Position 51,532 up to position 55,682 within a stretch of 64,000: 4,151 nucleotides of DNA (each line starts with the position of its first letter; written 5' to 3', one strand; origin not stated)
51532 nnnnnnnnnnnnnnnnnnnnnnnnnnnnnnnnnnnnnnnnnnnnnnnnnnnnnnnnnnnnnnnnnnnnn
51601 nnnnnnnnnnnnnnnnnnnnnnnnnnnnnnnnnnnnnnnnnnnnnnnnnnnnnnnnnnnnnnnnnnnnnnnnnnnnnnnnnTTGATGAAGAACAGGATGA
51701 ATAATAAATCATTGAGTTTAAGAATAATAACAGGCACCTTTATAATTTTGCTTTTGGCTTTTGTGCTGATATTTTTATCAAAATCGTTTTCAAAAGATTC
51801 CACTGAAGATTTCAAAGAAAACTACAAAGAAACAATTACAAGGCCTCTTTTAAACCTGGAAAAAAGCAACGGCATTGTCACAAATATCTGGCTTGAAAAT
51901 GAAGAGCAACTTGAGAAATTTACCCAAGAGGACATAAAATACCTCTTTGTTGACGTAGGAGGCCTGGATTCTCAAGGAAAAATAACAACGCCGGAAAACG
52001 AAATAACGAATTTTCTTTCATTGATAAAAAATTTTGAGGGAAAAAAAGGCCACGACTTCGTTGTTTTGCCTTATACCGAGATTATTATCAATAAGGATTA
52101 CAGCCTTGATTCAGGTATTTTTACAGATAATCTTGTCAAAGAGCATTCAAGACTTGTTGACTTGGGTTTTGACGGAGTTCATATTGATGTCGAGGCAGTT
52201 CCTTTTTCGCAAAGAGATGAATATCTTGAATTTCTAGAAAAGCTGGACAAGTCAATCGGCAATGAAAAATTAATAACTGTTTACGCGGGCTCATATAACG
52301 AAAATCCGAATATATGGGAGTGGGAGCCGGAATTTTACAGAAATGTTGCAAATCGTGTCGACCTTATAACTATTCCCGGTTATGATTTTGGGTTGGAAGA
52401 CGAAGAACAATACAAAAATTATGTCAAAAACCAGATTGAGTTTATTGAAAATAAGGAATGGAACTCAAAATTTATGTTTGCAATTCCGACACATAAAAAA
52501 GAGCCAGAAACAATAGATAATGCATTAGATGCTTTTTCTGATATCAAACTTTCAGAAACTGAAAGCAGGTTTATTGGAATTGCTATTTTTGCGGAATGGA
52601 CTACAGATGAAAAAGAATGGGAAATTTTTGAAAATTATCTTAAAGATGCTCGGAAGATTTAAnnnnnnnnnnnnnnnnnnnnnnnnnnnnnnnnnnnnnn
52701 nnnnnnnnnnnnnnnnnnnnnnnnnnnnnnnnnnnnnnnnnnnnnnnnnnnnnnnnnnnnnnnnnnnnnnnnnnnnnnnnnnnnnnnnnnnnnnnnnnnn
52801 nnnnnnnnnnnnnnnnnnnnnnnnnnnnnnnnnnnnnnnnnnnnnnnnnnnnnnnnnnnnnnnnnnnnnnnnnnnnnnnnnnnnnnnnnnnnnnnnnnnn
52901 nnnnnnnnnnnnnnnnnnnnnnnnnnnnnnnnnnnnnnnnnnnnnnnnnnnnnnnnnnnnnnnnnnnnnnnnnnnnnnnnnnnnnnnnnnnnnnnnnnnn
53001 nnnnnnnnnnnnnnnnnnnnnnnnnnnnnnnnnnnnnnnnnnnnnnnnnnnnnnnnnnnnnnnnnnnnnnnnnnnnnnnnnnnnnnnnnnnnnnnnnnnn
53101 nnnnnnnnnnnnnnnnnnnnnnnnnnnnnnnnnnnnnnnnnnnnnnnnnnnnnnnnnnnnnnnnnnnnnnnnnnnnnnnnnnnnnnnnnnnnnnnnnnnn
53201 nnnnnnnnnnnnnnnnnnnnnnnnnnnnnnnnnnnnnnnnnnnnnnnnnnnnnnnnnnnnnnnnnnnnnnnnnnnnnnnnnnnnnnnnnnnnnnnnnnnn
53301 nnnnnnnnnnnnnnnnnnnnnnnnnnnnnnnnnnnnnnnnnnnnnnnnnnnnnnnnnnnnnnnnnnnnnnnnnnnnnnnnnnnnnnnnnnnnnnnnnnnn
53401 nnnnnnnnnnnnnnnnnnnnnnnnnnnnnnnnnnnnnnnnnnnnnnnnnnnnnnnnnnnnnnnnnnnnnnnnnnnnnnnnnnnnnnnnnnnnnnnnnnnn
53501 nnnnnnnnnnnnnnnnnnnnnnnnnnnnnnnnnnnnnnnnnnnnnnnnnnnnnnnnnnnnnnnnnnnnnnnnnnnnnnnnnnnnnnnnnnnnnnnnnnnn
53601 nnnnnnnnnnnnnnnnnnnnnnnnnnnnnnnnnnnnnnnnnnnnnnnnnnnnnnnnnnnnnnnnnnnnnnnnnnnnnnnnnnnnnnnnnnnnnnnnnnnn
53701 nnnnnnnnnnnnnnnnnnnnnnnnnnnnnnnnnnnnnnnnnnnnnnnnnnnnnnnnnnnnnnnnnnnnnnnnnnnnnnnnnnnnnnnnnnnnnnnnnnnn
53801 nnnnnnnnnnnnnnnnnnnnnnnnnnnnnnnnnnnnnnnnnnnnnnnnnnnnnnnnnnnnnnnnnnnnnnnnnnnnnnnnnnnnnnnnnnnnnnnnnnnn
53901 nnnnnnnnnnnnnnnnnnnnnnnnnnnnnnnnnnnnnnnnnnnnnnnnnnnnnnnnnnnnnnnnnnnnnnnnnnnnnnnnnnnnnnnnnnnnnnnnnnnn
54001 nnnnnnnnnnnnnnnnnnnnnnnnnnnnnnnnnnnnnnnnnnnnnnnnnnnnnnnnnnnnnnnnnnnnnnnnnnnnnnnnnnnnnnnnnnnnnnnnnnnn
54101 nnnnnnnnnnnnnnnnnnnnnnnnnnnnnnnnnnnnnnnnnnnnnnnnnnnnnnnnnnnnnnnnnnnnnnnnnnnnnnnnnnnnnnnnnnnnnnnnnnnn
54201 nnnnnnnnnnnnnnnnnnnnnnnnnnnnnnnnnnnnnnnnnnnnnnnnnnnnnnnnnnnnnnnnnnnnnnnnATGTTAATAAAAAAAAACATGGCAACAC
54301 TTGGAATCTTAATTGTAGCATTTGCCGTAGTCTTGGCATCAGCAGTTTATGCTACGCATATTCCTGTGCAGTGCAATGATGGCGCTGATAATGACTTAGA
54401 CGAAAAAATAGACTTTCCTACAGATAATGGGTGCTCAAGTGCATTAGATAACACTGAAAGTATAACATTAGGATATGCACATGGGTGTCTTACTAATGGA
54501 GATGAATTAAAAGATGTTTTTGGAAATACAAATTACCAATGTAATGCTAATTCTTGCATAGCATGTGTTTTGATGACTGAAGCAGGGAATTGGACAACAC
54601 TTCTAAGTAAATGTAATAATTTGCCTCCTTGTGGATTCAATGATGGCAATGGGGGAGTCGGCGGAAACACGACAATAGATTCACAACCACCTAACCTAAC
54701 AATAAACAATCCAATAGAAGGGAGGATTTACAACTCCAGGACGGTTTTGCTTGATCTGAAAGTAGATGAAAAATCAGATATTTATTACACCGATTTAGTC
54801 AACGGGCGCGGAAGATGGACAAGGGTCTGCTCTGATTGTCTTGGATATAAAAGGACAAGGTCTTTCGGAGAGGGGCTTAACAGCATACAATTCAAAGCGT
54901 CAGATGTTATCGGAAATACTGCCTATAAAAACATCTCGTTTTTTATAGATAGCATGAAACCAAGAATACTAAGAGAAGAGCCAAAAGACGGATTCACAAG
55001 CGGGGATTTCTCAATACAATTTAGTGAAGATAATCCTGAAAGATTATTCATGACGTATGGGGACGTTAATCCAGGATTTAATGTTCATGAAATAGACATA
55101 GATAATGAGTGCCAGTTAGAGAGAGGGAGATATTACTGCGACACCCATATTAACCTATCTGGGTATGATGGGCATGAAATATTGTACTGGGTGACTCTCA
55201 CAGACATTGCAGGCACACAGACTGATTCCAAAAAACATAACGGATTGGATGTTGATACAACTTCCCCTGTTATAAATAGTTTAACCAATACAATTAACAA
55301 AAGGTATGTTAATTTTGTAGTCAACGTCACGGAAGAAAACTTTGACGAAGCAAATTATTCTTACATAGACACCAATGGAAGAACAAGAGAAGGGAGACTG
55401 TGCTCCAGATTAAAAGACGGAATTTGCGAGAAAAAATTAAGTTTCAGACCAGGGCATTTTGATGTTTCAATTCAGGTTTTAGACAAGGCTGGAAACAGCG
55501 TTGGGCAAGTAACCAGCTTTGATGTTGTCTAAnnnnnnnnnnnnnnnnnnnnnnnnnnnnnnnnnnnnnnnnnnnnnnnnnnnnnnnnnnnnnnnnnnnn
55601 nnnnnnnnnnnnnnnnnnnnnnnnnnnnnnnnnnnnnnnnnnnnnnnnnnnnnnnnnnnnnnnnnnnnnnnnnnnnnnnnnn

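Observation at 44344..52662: Synthase-dependent amino-sugar polysaccharide locus (processive GT2 + secreted CE4 deacetylase + GH18-like + LmbE) in a reduced archaeon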

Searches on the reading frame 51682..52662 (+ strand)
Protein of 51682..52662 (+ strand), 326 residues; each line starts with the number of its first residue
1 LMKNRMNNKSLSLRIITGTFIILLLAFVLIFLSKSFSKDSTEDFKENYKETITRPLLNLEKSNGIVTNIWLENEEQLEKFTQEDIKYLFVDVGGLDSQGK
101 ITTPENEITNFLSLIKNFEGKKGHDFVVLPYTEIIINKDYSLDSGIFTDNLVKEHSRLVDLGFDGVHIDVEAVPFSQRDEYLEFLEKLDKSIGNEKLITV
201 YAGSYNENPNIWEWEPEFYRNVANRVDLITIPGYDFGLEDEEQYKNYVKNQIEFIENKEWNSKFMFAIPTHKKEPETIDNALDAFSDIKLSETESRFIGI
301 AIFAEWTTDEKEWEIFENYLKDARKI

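Call 3: search_protein_families(library=pfam, proteins=[window:51682-52662:+], max_evalue=0.01)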
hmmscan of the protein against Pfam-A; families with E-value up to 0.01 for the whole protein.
window:51682-52662:+ (326 aa): 0 families

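Call 4: search_protein_families(library=ncbifam, proteins=[window:51682-52662:+], max_evalue=0.01)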
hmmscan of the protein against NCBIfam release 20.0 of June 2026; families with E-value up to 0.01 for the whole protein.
window:51682-52662:+ (326 aa): 1 family
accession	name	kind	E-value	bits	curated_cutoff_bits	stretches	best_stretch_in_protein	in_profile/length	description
NF052619.1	ChiD_Serratia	equivalog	0.0061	15.6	750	1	171-238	163-225/416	chitinase ChiD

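Call 7: search_solved_structures(query=window:51682-52662:+, max_evalue=10, show_alignments=3)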
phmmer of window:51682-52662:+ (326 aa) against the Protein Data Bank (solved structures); distinct sequences matched with E-value up to 10: 4.
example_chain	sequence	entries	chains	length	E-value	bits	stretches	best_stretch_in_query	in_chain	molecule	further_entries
8xbd_B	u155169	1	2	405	0.022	17.4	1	176-237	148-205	GH18 chitinase-like superfamily protein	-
3qok_A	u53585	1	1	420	0.098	15.2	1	176-230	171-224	Putative chitinase II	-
4s3k_A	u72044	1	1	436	0.29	13.7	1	104-237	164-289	Spore germination protein YaaH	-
9bug_A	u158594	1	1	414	0.95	12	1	176-237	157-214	Exochitinase 1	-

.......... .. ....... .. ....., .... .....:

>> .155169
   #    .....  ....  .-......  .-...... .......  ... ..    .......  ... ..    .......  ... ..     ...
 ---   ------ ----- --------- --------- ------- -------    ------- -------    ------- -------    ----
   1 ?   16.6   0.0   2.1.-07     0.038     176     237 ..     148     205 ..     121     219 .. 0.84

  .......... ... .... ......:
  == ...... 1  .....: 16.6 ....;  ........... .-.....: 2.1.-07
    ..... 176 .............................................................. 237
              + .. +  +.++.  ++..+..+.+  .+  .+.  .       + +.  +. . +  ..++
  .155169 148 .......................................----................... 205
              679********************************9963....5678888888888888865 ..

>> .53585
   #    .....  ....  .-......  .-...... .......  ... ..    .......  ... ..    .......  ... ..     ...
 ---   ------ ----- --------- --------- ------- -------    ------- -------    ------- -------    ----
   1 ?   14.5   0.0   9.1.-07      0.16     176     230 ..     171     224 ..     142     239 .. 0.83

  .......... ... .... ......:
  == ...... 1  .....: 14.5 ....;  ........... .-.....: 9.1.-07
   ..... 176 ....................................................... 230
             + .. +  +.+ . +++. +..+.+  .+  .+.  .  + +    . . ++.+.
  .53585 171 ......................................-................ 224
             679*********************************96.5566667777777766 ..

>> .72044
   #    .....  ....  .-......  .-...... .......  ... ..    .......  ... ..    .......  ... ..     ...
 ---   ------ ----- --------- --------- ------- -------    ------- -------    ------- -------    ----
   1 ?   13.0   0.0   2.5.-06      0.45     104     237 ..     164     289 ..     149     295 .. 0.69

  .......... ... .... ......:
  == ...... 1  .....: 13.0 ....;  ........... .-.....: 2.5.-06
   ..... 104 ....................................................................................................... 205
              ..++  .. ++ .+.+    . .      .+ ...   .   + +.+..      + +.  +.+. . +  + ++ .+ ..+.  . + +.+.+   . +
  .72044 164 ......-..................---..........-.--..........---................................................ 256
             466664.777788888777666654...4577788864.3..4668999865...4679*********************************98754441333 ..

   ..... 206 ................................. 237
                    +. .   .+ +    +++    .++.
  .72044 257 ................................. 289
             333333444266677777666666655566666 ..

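Call 21: find_homologous_proteins(query=window:51682-52662:+, max_evalue=0.001)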
Query window:51682-52662:+ (326 aa): 38 proteins with E <= 0.001 among 1452 candidates.
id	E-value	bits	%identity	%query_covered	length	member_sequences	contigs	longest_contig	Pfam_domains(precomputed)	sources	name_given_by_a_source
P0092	2.2e-211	719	100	100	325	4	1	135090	-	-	-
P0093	5.4e-107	376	56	97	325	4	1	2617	-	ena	-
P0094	4.2e-102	360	53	91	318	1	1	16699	-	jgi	-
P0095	1.0e-100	355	52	98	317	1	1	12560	-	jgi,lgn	-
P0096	1.9e-100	354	52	97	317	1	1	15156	-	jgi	-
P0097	1.7e-94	335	53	83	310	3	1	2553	-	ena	-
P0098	1.3e-89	319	49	83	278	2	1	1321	-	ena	-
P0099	1.4e-81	292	44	96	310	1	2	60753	-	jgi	jgi:hypothetical protein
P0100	1.3e-80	289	42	95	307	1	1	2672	-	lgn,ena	-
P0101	1.2e-79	286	45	90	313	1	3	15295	-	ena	-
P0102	1.5e-78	283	48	80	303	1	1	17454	-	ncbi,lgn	-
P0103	1.9e-78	282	44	94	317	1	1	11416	-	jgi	-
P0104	1.2e-76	276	44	92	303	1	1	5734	-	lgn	-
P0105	4.1e-73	265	48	79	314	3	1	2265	-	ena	-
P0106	7.1e-73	264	43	82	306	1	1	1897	-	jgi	jgi:hypothetical protein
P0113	4.5e-69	251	40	96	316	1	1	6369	PF00704.35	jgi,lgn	-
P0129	1.4e-7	49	29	52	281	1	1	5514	PF00704.35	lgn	-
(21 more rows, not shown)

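Call 24: search_solved_structures(query=A2, max_evalue=1, show_alignments=2)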
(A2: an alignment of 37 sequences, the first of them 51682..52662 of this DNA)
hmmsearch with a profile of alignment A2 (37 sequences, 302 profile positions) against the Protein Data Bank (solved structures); distinct sequences matched with E-value up to 1: 33.
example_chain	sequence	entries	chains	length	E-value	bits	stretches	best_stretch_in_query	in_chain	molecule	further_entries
3cz8_A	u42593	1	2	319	5e-06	29.3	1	123-222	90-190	Putative sporulation-specific glycosylase ydhD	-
4s3j_A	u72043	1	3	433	8.4e-06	28.6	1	118-219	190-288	Cortical-lytic enzyme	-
4s3k_A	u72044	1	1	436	6.5e-05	25.7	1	123-218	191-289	Spore germination protein YaaH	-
4q6t_A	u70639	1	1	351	0.0002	24.1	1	122-217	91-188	Glycosyl hydrolase, family 18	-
6jm7_A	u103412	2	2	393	0.017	17.7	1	124-218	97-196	ofchtiv | ofchtiv-allosamidin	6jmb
5jh8_A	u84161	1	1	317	0.02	17.5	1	131-219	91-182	Probable chitinase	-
8xbd_B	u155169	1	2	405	0.027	17.1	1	128-221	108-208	GH18 chitinase-like superfamily protein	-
5ush_A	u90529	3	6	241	0.038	16.6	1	118-245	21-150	IMV membrane protein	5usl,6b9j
4e9o_X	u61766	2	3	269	0.048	16.3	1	118-245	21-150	IMV membrane protein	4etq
4rl3_A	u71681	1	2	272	0.055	16.1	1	128-220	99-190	Chitinase A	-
3qok_A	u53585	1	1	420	0.059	16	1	132-221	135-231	Putative chitinase II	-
4wiw_A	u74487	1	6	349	0.087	15.4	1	140-222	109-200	Glycoside hydrolase family 18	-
1w9p_A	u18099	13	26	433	0.12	14.9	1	129-175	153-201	CHITINASE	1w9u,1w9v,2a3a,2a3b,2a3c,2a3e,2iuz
1wno_A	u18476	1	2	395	0.18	14.4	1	129-175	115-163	Chitinase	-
6jm8_A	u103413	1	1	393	0.18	14.3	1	124-218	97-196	ofchtiv-g5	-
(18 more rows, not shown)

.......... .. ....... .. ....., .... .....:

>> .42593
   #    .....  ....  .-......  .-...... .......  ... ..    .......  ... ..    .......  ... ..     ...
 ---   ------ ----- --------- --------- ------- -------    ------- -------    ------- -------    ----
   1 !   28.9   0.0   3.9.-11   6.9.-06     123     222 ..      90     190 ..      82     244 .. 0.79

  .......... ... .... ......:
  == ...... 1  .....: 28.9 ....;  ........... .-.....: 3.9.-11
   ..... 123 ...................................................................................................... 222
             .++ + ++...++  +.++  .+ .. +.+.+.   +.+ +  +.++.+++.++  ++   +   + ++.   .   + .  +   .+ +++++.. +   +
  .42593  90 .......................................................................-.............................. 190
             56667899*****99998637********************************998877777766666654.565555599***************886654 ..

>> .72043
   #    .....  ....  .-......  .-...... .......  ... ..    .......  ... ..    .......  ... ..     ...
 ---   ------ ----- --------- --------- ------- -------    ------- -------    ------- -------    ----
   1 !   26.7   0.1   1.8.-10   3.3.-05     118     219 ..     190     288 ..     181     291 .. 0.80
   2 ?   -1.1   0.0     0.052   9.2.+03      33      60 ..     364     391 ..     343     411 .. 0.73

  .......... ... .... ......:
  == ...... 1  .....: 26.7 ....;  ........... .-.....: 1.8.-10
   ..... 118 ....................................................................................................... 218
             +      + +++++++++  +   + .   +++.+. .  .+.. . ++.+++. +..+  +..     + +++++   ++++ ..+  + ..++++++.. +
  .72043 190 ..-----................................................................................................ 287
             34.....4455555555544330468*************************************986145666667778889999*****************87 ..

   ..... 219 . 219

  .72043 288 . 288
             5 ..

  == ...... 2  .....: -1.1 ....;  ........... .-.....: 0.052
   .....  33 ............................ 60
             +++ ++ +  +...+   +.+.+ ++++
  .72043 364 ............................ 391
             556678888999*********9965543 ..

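Call 36: predict_structure(alignment_id=A3)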
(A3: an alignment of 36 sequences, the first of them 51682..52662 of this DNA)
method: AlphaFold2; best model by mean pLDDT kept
length: 326 residues; sequences in the alignment: 36
mean_pLDDT: 93.2   pTM: 0.85
mean pLDDT of the five models: 93.2, 92.6, 91.9, 91.4, 91.5
residues with pLDDT >= 90: 272; 70-90: 35; 50-70: 18; < 50: 1
segments of 3 or more residues with pLDDT < 50: none
pLDDT, mean of each block of 10 residues (from residue 1): 67 91 95 67 72 95 97 94 97 96 98 98 98 92 93 98 98 95 98 97 95 96 98 96 98 97 97 97 94 92 92 97 89
secondary structure, 60 per line:
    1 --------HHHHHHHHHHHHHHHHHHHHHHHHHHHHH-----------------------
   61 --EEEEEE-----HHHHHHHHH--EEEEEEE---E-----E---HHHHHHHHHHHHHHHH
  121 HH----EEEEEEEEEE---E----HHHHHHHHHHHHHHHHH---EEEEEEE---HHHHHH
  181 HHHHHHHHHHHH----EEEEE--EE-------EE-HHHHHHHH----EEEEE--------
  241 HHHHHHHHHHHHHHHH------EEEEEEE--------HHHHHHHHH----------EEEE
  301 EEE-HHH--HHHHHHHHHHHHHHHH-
elements in order: H9-37 E63-68 H74-82 E85-91 H105-122 E127-136 H145-161 E165-171 H175-192 E197-201 H216-223 E228-232 H241-256 E263-269 H278-286 E297-303 H310-325

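Call 39: fold_search(model_id=the predicted structure, library=pdb)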
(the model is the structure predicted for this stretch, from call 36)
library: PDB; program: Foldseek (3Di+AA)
matches with E <= 10: 1821; with E <= 0.001: 495
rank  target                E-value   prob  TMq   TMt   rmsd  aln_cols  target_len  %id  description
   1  4s3j_B                1.8e-07  1.00  0.49  0.39  10.4       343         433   14  Crystal structure of the Bacillus cereus spore cortex-lytic enzyme SleL (released 2015-08-19)
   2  4s3j_A                2.7e-07  1.00  0.46  0.37   9.0       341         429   13  Crystal structure of the Bacillus cereus spore cortex-lytic enzyme SleL (released 2015-08-19)
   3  6tsb                  4.3e-07  1.00  0.41  0.39  11.5       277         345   13  Crystal structure of the Chitinase Domain of the Spore Coat Protein CotE from Clostridium difficile (released 2020-06-24)
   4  5kz6_A                4.6e-07  1.00  0.56  0.56   6.1       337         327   15  1.25 Angstrom Crystal Structure of Chitinase from Bacillus anthracis. (released 2016-08-03)
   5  3co4                  4.6e-07  1.00  0.52  0.54   7.9       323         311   11  Crystal structure of a chitinase from Bacteroides thetaiotaomicron (released 2008-04-08)
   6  4tx8                  4.6e-07  1.00  0.56  0.50  12.1       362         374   11  Crystal Structure of a Family GH18 Chitinase from Chromobacterium violaceum (released 2015-10-14)
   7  4q6t                  5.2e-07  1.00  0.52  0.51   5.5       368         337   11  The crystal structure of a class V chitininase from Pseudomonas fluorescens Pf-5 (released 2014-05-07)
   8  3n12                  5.2e-07  1.00  0.56  0.55   5.9       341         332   14  Crystal stricture of chitinase in complex with zinc atoms from Bacillus cereus NCTU2 (released 2010-08-04)
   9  4s3j_C                5.2e-07  1.00  0.46  0.37  10.3       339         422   13  Crystal structure of the Bacillus cereus spore cortex-lytic enzyme SleL (released 2015-08-19)
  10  6jmb_A                5.8e-07  1.00  0.52  0.46   8.2       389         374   12  Crystal structure of Ostrinia furnacalis Group IV chitinase in complex with allosamidin (released 2020-03-11)
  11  6jm7                  5.8e-07  1.00  0.52  0.46   8.2       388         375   11  Crystal structure of Ostrinia furnacalis Group IV chitinase (released 2020-03-11)
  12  3ebv                  7.9e-07  1.00  0.53  0.57   5.8       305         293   11  Crystal structure of putative Chitinase A from Streptomyces coelicolor. (released 2008-09-30)
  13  3n11                  9.4e-07  1.00  0.55  0.55   5.9       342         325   14  Crystal stricture of wild-type chitinase from Bacillus cereus NCTU2 (released 2010-08-04)
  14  6t9m_AAA              9.4e-07  1.00  0.41  0.39   9.5       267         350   13  Crystal structure of the Chitinase Domain of the Spore Coat Protein CotE from Clostridium difficile (released 2020-07-22)
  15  6jm8_A                1.0e-06  1.00  0.53  0.48   7.9       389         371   11  Crystal structure of Ostrinia furnacalis Group IV chitinase (released 2020-03-11)
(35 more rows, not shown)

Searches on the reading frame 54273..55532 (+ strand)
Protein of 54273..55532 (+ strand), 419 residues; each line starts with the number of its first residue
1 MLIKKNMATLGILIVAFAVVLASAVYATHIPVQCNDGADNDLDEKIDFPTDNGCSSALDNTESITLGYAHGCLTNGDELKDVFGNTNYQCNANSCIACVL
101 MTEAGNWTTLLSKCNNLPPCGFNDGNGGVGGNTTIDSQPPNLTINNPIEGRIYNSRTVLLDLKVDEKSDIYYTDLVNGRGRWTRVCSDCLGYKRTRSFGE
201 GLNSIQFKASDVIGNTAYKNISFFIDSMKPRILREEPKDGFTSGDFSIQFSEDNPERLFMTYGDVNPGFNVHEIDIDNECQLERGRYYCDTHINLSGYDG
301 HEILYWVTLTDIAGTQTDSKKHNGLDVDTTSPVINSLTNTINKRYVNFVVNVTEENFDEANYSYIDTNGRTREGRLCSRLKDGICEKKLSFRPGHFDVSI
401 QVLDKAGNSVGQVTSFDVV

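Call 49: search_protein_families(library=pfam, proteins=[window:54273-55532:+], max_evalue=0.01)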
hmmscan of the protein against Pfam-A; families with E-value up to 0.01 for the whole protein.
window:54273-55532:+ (419 aa): 3 families
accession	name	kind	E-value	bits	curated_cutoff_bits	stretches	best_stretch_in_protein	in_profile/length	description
PF09136.16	Glucodextran_B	-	1.4e-05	25.3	27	1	140-226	1-82/83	Glucodextranase, domain B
PF19077.6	Big_13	-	3.2e-05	24.8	27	0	192-226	66-101/102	Bacterial Ig-like domain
PF22723.2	NA-iREase2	-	0.0055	17.5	27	0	335-367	82-114/119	NACHT-associated inactive Restriction Endonuclease 2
